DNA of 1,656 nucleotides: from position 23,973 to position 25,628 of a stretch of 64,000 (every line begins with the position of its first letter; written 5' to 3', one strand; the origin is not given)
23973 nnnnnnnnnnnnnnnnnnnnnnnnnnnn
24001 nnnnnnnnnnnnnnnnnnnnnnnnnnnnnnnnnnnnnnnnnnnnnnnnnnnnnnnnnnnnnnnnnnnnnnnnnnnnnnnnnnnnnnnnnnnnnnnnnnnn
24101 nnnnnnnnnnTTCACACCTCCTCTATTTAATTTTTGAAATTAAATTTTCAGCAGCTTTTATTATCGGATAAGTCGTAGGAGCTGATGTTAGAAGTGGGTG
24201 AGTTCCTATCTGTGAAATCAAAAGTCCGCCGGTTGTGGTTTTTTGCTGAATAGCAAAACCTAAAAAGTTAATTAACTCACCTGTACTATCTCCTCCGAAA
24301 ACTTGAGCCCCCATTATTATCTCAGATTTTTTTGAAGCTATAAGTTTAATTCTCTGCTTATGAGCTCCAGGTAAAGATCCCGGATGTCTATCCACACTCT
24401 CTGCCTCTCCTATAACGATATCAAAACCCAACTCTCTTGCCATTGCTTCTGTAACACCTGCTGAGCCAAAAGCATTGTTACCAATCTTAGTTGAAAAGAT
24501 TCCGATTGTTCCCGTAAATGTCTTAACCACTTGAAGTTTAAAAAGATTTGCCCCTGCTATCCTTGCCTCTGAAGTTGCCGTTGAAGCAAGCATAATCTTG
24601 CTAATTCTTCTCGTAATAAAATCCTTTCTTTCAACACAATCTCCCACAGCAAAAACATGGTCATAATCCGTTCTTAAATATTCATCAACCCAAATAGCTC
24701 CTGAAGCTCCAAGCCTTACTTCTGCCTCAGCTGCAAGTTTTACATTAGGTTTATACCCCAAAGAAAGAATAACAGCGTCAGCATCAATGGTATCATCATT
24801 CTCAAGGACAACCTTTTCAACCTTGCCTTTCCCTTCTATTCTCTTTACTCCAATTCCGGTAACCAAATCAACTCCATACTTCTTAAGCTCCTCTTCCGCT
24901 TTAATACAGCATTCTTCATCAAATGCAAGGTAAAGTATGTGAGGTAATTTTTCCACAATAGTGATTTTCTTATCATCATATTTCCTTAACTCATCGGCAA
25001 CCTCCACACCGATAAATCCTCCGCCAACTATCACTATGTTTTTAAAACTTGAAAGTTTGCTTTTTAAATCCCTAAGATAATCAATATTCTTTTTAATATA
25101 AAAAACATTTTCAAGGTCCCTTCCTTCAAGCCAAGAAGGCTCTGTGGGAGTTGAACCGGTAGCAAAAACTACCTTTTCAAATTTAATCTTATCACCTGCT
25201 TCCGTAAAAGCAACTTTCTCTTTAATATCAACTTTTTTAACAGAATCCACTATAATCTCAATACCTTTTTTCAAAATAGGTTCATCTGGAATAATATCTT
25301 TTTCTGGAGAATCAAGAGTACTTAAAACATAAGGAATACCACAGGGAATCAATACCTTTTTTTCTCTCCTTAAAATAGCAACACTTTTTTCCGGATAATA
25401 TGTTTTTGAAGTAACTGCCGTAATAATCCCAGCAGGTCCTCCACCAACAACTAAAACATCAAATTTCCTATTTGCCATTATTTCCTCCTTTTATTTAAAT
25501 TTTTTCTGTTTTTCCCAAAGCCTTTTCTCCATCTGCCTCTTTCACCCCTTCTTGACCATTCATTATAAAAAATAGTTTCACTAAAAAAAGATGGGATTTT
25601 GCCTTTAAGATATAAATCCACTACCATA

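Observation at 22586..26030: Candidate sigma-54-linked operon: three NifX-like proteins, two with Gly/Arg/aromatic repeat tails, a small Gly-Arg-Tyr protein and a Nox/CoADR-like flavoprotein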

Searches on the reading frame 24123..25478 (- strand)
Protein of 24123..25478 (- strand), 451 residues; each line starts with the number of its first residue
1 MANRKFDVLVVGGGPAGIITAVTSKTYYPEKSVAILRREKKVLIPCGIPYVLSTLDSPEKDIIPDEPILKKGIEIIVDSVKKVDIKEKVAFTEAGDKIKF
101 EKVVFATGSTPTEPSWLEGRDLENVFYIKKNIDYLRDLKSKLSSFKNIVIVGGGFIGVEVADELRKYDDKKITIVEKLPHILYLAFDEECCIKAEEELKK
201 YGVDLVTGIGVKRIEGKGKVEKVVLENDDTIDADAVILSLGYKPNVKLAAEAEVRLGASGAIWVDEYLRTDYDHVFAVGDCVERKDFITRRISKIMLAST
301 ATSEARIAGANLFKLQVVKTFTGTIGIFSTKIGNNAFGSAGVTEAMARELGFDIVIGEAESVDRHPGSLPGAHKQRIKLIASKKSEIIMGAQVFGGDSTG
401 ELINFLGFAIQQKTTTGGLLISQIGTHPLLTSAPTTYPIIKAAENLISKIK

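Call 3: search_protein_families(library=pfam, proteins=[window:24123-25478:-], max_evalue=0.01)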
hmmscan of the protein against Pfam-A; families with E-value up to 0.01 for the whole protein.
window:24123-25478:- (451 aa): 18 families
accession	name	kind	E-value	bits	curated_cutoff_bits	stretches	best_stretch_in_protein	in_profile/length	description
PF07992.20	Pyr_redox_2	-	8.7e-59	199.8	26.1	1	6-305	1-291/291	Pyridine nucleotide-disulphide oxidoreductase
PF00070.33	Pyr_redox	-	3.2e-18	66.5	22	1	147-227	1-81/82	Pyridine nucleotide-disulphide oxidoreductase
PF02852.28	Pyr_redox_dim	-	1.3e-13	51.6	25.3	1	334-435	8-107/110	Pyridine nucleotide-disulphide oxidoreductase, dimerisation domain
PF13738.12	Pyr_redox_3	-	1.4e-09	38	30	1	77-279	104-305/305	Pyridine nucleotide-disulphide oxidoreductase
PF01266.30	DAO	-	6.3e-09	36.3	27.9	0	148-177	2-30/353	FAD dependent oxidoreductase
PF03486.20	HI0933_like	-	4.4e-08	33.3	50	0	7-42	2-35/244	HI0933-like protein Rossmann domain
PF13454.12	NAD_binding_9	-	8.5e-07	29.5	21.8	0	149-180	1-35/155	FAD-NAD(P)-binding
PF13450.12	NAD_binding_8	-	8.1e-06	26.5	21.9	1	150-181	1-31/68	NAD(P)-binding Rossmann-like domain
PF13434.12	Lys_Orn_oxgnase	-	8.2e-06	25.6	21.3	1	92-177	140-221/339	L-lysine 6-monooxygenase/L-ornithine 5-monooxygenase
PF04820.20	Trp_halogenase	-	9.5e-05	21.9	21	0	7-42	1-36/458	Tryptophan halogenase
PF05834.18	Lycopene_cycl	-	9.7e-05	22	23.4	0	7-40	1-34/380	Lycopene cyclase protein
PF01134.28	GIDA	-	0.00033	20.3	22.1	0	71-109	109-150/391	Glucose inhibited division protein A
PF00890.30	FAD_binding_2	-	0.0011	18.6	20.4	0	7-40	1-32/414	FAD binding domain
PF01946.23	Thi4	-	0.0015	18.2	26.2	0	6-38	18-49/235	Thi4 family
PF06690.17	HcgC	-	0.0018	18.3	31.4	1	133-210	31-108/248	FeGP cofactor biosynthesis protein, methyltransferase HcgC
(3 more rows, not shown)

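Call 4: search_protein_families(library=ncbifam, proteins=[window:24123-25478:-], max_evalue=0.01)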
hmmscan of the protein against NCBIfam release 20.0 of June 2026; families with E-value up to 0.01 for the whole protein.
window:24123-25478:- (451 aa): 85 families (the best 25 are shown)
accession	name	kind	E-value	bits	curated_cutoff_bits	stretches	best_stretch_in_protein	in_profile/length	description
TIGR03385.1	CoA_CoA_reduc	equivalog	7.6e-69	232.6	578.8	1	8-426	2-424/439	CoA-disulfide reductase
NF007123.0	PRK09564.1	equivalog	4.5e-64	216.8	458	1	8-419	3-418/444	CoA-disulfide reductase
NF046103.1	NOXase_Strep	equivalog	1.7e-53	182.2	600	1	8-421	2-418/442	H2O-forming NADH oxidase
TIGR01350.1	lipoamide_DH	equivalog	5.1e-43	147.4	408.8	1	81-431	117-444/461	dihydrolipoyl dehydrogenase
NF045765.1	PhenlGlyoxDHPadH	equivalog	2.3e-40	138.8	475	1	7-331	4-326/416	NADH-dependent phenylglyoxylate dehydrogenase subunit epsilon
NF041853.1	hythiocyan_redase_MerA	equivalog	1e-33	116.8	650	1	93-431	115-431/440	hypothiocyanous acid reductase MerA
NF003437.0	PRK04965.1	equivalog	4.8e-33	114.7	392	1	79-305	80-298/378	NADH:flavorubredoxin reductase NorW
NF003585.0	PRK05249.1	equivalog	1.7e-32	112.7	465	1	93-431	132-447/464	Si-specific NAD(P)(+) transhydrogenase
TIGR02374.1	nitri_red_nirB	equivalog_domain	1.2e-29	103.3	578.35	1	70-286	66-282/794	nitrite reductase large subunit NirB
TIGR01424.1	gluta_reduc_2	equivalog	1.5e-29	102.9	606.05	1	70-428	102-436/446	glutathione-disulfide reductase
NF004776.0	PRK06116.1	equivalog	7.7e-29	101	480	1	70-416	105-429/450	glutathione-disulfide reductase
NF004943.0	PRK06292.2-1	equivalog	1.5e-28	99.8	432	1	72-428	102-442/456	dihydrolipoyl dehydrogenase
NF042949.2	3PPDioc_HcaD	equivalog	2e-28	99.3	450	1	8-318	4-311/386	3-phenylpropionate/cinnamic acid dioxygenase ferredoxin--NAD(+) reductase subunit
NF004945.0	PRK06292.2-3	equivalog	2.5e-28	99.2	494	1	85-433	115-444/457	dihydrolipoyl dehydrogenase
TIGR02053.1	MerA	equivalog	2.9e-27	95.8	454.45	1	88-419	118-432/465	mercury(II) reductase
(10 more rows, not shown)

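Call 9: find_encoding_contigs(protein=window:24123-25478:-, flank=10000, max_places=6)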
Protein window:24123-25478:- (451 aa): 3 contigs read that carry it; 2 places shown.
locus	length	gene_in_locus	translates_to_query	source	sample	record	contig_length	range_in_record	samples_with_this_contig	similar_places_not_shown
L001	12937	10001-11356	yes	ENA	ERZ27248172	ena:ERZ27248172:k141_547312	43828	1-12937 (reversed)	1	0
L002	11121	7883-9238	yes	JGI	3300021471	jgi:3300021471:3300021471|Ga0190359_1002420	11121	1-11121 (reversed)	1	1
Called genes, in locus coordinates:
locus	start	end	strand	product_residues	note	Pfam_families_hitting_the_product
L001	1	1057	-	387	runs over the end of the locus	PF07973:tRNA_SAD, PF02272:DHHA1 (weak)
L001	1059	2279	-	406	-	PF04165:DUF401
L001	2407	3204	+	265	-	PF12844:HTH_19, PF13413:HTH_25, PF13464:RodZ_C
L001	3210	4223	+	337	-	-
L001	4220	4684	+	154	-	PF00877:NLPC_P60, PF05382:Amidase_5 (weak)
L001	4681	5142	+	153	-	PF02481:DNA_processg_A (faint), PF18306:LDcluster4, PF03641:Lysine_decarbox (weak)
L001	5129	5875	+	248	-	PF01416:PseudoU_synth_1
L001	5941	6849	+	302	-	PF01040:UbiA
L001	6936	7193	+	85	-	-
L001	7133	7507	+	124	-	-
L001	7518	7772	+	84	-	PF00990:GGDEF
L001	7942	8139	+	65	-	PF00990:GGDEF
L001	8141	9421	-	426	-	PF08448:PAS_4 (weak), PF13426:PAS_9, PF00158:Sigma54_activat, PF14532:Sigma54_activ_2, PF07724:AAA_2 (weak), PF07728:AAA_5 (weak), PF25601:AAA_lid_14, PF02954:HTH_8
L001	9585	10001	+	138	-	-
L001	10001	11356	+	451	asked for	PF01266:DAO (faint), PF03486:HI0933_like (faint), PF07992:Pyr_redox_2, PF13434:Lys_Orn_oxgnase (faint), PF13450:NAD_binding_8 (faint), PF13738:Pyr_redox_3 (weak), PF00070:Pyr_redox, PF02852:Pyr_redox_dim, +1 more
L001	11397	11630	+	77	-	-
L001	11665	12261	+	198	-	PF02579:Nitro_FeMo-Co, PF17253:DUF5320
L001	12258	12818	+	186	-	PF02579:Nitro_FeMo-Co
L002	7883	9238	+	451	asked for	PF01266:DAO (faint), PF03486:HI0933_like (faint), PF07992:Pyr_redox_2, PF13434:Lys_Orn_oxgnase (faint), PF13450:NAD_binding_8 (faint), PF13738:Pyr_redox_3 (weak), PF00070:Pyr_redox, PF02852:Pyr_redox_dim, +1 more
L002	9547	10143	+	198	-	PF02579:Nitro_FeMo-Co, PF17253:DUF5320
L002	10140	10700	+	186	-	PF02579:Nitro_FeMo-Co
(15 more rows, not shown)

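Call 37: search_solved_structures(query=window:24123-25478:-, max_evalue=1e-20, show_alignments=1)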
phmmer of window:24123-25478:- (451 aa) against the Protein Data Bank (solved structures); distinct sequences matched with E-value up to 1e-20: 27.
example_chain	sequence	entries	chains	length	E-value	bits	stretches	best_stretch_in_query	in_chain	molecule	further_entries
4fx9_A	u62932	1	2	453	1.6e-53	185.3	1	3-402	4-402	Coenzyme A disulfide reductase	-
5l1n_A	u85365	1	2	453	3.3e-53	184.3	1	3-402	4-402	Coenzyme A disulfide reductase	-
3kd9_A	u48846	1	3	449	8.1e-53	183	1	8-402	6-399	Coenzyme A disulfide reductase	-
6pfz_D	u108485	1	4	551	2e-49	171.9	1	7-428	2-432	NADH oxidase (NoxA-3)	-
3cgb_A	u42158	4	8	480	4.1e-43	151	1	8-415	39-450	Pyridine nucleotide-disulfide oxidoreductase, class I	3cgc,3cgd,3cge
8a56_A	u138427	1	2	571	3.5e-41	144.7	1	8-419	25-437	Coenzyme A-persulfide reductase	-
1nhp_A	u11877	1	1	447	9.1e-38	133.4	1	82-423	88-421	NADH PEROXIDASE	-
1nhq_A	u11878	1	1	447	9.2e-38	133.4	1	82-423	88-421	NADH PEROXIDASE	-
1nhs_A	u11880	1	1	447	9.4e-38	133.4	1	82-423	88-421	NADH PEROXIDASE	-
1nhr_A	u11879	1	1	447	1.1e-37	133.1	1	82-423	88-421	NADH PEROXIDASE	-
1joa_A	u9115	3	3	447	1.3e-37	132.9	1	82-422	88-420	NADH PEROXIDASE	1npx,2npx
1f8w_A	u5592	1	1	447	1.3e-37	132.9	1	82-422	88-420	NADH PEROXIDASE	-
3icr_A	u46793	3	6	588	1.8e-37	132.4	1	8-439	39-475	Coenzyme A-Disulfide Reductase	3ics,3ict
3iwa_A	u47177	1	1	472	2.6e-37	131.9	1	8-434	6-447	FAD-dependent pyridine nucleotide-disulphide oxidoreductase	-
2bc0_A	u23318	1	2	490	9.8e-35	123.4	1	8-428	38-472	NADH Oxidase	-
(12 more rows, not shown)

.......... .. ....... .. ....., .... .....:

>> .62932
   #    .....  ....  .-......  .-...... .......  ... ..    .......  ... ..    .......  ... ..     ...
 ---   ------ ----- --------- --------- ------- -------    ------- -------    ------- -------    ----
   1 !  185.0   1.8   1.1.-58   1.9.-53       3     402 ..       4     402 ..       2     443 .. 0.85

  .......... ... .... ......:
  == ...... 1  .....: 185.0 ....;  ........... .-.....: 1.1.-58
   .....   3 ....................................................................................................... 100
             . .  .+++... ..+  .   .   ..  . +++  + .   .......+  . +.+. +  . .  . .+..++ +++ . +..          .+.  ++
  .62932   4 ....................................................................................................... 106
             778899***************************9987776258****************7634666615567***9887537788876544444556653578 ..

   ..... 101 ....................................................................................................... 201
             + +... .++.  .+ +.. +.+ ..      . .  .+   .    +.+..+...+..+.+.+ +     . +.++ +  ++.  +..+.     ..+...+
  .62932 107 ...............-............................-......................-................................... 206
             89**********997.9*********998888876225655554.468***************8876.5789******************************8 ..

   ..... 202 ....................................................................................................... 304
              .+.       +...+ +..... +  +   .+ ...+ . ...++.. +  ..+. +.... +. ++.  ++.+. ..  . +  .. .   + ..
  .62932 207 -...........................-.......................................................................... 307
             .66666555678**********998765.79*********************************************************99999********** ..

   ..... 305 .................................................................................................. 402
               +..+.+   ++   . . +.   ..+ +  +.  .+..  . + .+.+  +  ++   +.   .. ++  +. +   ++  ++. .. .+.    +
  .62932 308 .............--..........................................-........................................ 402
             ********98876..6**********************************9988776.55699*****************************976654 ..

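Call 38: find_homologous_proteins(query=window:24123-25478:-, max_evalue=1e-40)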
Query window:24123-25478:- (451 aa): 6570 proteins with E <= 1e-40 among 8000 candidates; the best 120 are listed.
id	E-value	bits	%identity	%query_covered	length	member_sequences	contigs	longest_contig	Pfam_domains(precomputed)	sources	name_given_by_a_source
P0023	2.8e-290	980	100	100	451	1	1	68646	PF01266.31,PF13434.13,PF13450.13,PF02852.29,PF07992.21,PF00070.34,PF13738.13,PF03486.21,PF13454.13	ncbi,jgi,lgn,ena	-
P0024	3.4e-274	927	93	100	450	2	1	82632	PF01266.31,PF13434.13,PF13450.13,PF02852.29,PF07992.21,PF00070.34,PF13738.13,PF03486.21,PF13454.13,PF01134.29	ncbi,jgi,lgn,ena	-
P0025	4.3e-236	802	79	100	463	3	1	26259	PF01266.31,PF13434.13,PF02852.29,PF07992.21,PF00070.34,PF13738.13,PF03486.21,PF13454.13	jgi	jgi:NADPH-dependent 2,4-dienoyl-CoA reductase/sulfur reductase-like enzyme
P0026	6.4e-221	752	75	100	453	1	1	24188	PF01266.31,PF13434.13,PF13450.13,PF02852.29,PF07992.21,PF00070.34,PF13738.13,PF03486.21,PF13454.13,PF04820.21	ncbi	-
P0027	2.0e-216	737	73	100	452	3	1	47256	PF01266.31,PF13434.13,PF13450.13,PF02852.29,PF07992.21,PF00070.34,PF13738.13,PF03486.21,PF13454.13,PF04820.21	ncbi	-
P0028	2.4e-216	737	73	100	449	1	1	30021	PF01266.31,PF13434.13,PF13450.13,PF02852.29,PF07992.21,PF00070.34,PF13738.13,PF03486.21,PF13454.13,PF01134.29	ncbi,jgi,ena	-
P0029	1.3e-214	731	72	100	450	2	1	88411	PF01266.31,PF13434.13,PF13450.13,PF02852.29,PF07992.21,PF00070.34,PF13738.13,PF03486.21,PF13454.13,PF05834.19,PF01134.29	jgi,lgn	-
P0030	1.4e-171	589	60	96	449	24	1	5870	PF01266.31,PF13434.13,PF02852.29,PF07992.21,PF00070.34,PF13738.13,PF03486.21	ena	-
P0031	3.3e-168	578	59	99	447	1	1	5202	PF01266.31,PF13434.13,PF13450.13,PF02852.29,PF07992.21,PF00070.34,PF13738.13,PF03486.21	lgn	-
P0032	8.6e-168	577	60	99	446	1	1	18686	PF01266.31,PF13434.13,PF02852.29,PF07992.21,PF00070.34,PF13738.13,PF03486.21,PF01134.29,PF01494.26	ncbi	-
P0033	1.2e-165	570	58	99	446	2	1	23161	PF01266.31,PF13450.13,PF00890.31,PF02852.29,PF07992.21,PF00070.34,PF13738.13,PF03486.21,PF01134.29,PF01494.26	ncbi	-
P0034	2.6e-165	569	59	99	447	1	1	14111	PF01266.31,PF13450.13,PF00890.31,PF02852.29,PF07992.21,PF00070.34,PF13738.13,PF03486.21,PF05834.19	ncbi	-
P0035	1.4e-164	566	59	99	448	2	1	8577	PF01266.31,PF13434.13,PF13450.13,PF02852.29,PF07992.21,PF00070.34,PF13738.13,PF03486.21,PF05834.19,PF01134.29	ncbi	-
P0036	6.9e-164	564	58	99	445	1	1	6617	PF13450.13,PF07992.21,PF00070.34,PF03486.21,PF13454.13,PF05834.19,PF01134.29,PF01266.31,PF13434.13,PF00890.31,PF02852.29,PF13738.13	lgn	-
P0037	8.6e-163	560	58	99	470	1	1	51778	PF01266.31,PF13434.13,PF13450.13,PF02852.29,PF07992.21,PF00070.34,PF13738.13,PF03486.21,PF01134.29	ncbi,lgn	-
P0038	9.8e-163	560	57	99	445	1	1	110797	PF01266.31,PF13434.13,PF02852.29,PF07992.21,PF00070.34,PF13738.13,PF03486.21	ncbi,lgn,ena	-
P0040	7.8e-161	554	56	99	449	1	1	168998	PF01266.31,PF13434.13,PF13450.13,PF00890.31,PF02852.29,PF07992.21,PF00070.34,PF13738.13,PF03486.21,PF01134.29,PF01494.26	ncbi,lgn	-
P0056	5.1e-154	531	57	98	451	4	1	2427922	PF01266.31,PF13434.13,PF02852.29,PF07992.21,PF00070.34,PF13738.13,PF03486.21,PF01134.29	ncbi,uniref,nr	ncbi:NADH oxidase [Haliovirga abyssi]|uniref:NADH oxidase n=2 Tax=Haliovirga abyssi TaxID=2996794 Re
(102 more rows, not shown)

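Call 39: find_encoding_contigs(protein=P0027, flank=6000, max_places=2)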
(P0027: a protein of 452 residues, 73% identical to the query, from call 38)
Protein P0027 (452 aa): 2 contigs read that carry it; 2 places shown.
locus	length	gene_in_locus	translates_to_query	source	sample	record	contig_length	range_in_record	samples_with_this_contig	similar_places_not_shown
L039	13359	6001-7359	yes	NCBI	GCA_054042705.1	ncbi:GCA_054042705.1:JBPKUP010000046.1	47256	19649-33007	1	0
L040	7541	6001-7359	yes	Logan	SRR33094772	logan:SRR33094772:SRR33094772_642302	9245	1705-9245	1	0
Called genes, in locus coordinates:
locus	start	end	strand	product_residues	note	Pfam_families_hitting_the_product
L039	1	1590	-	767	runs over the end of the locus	PF08479:POTRA_2 (faint), PF07244:POTRA, PF01103:Omp85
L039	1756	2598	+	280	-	PF01297:ZnuA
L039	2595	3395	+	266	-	PF02463:SMC_N (faint), PF00005:ABC_tran, PF13304:AAA_21 (weak)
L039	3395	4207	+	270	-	PF00950:ABC-3, PF01032:FecCD (weak)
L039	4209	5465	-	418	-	PF00989:PAS, PF13188:PAS_8 (weak), PF13426:PAS_9, PF00158:Sigma54_activat, PF14532:Sigma54_activ_2, PF07728:AAA_5 (weak), PF25601:AAA_lid_14, PF02954:HTH_8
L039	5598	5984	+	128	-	PF02579:Nitro_FeMo-Co (weak)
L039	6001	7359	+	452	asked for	PF01266:DAO (faint), PF03486:HI0933_like (faint), PF04820:Trp_halogenase (faint), PF07992:Pyr_redox_2, PF13434:Lys_Orn_oxgnase (faint), PF13738:Pyr_redox_3, PF00070:Pyr_redox, PF02852:Pyr_redox_dim, +2 more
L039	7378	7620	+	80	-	-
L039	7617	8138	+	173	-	PF02579:Nitro_FeMo-Co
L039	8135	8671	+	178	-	PF02579:Nitro_FeMo-Co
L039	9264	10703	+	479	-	PF00587:tRNA-synt_2b, PF03129:HGTP_anticodon, PF09180:ProRS-C_1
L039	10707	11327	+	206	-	PF01135:PCMT, PF00398:RrnaAD, PF13847:Methyltransf_31, PF08241:Methyltransf_11 (weak), PF13649:Methyltransf_25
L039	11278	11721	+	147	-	PF02643:DUF192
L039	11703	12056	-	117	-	PF01050:MannoseP_isomer, PF07883:Cupin_2 (weak)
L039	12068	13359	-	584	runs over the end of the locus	PF05524:PEP-utilisers_N, PF00391:PEP-utilizers, PF02896:PEP-utilizers_C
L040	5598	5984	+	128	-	PF02579:Nitro_FeMo-Co (weak)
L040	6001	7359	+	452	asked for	PF01266:DAO (faint), PF03486:HI0933_like (faint), PF04820:Trp_halogenase (faint), PF07992:Pyr_redox_2, PF13434:Lys_Orn_oxgnase (faint), PF13738:Pyr_redox_3, PF00070:Pyr_redox, PF02852:Pyr_redox_dim, +2 more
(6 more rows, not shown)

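Call 40: find_encoding_contigs(protein=P0029, flank=6000, max_places=2)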
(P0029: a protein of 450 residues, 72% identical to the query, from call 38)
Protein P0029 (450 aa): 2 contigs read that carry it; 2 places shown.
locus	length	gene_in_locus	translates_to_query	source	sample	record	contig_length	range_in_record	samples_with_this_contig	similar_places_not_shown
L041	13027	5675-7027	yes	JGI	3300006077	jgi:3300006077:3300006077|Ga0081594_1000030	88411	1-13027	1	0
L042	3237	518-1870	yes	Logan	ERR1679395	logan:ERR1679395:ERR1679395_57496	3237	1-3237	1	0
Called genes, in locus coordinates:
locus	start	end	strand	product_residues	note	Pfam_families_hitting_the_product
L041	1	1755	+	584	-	?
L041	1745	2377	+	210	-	-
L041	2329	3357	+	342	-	PF01336:tRNA_anti-codon, PF01966:HD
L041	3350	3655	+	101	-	-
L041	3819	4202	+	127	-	-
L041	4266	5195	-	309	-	PF00571:CBS, PF13581:HATPase_c_2 (weak), PF02518:HATPase_c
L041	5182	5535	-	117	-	PF07085:DRTGG (weak)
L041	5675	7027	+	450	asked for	PF01134:GIDA (faint), PF01266:DAO (faint), PF03486:HI0933_like (faint), PF07992:Pyr_redox_2, PF13738:Pyr_redox_3, PF13434:Lys_Orn_oxgnase (weak), PF00070:Pyr_redox, PF02852:Pyr_redox_dim, +3 more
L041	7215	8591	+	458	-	PF05195:AMP_N, PF00557:Peptidase_M24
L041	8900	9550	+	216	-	PF06971:Put_DNA-bind_N, PF02629:CoA_binding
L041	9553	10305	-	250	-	PF00588:SpoU_methylase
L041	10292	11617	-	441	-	PF00512:HisKA, PF02518:HATPase_c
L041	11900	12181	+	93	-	-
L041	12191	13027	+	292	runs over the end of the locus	PF01882:DUF58, PF13519:VWA_2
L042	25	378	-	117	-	PF07085:DRTGG (weak)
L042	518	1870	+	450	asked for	PF01134:GIDA (faint), PF01266:DAO (faint), PF03486:HI0933_like (faint), PF07992:Pyr_redox_2, PF13738:Pyr_redox_3, PF13434:Lys_Orn_oxgnase (weak), PF00070:Pyr_redox, PF02852:Pyr_redox_dim, +3 more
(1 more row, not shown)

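Call 41: find_encoding_contigs(protein=P0056, flank=6000, max_places=2)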
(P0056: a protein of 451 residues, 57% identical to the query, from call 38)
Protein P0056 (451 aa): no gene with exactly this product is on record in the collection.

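Call 48: find_encoding_contigs(protein=P0038, flank=6000, max_places=1)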
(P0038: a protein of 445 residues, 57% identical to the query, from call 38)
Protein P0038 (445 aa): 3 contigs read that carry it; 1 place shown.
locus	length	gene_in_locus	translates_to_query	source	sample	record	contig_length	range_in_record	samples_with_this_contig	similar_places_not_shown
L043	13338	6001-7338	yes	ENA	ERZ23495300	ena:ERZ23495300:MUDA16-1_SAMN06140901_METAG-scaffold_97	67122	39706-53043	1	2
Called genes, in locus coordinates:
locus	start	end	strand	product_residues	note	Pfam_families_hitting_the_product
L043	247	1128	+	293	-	-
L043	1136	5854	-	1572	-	-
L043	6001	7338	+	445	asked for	PF01266:DAO (faint), PF03486:HI0933_like (faint), PF07992:Pyr_redox_2, PF13434:Lys_Orn_oxgnase, PF13738:Pyr_redox_3, PF00070:Pyr_redox, PF02852:Pyr_redox_dim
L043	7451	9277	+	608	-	PF00009:GTP_EFTU, PF01926:MMR_HSR1 (weak), PF22042:EF-G_D2, PF03144:GTP_EFTU_D2, PF00679:EFG_C, PF21018:BipA_C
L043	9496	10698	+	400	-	-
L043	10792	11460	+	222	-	-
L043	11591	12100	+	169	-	PF00440:TetR_N, PF08361:TetR_C_2 (weak)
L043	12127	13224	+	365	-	PF00478:IMPDH (faint), PF03060:NMO, PF01180:DHO_dh (weak)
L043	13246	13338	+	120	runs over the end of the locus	PF26247:DUF8058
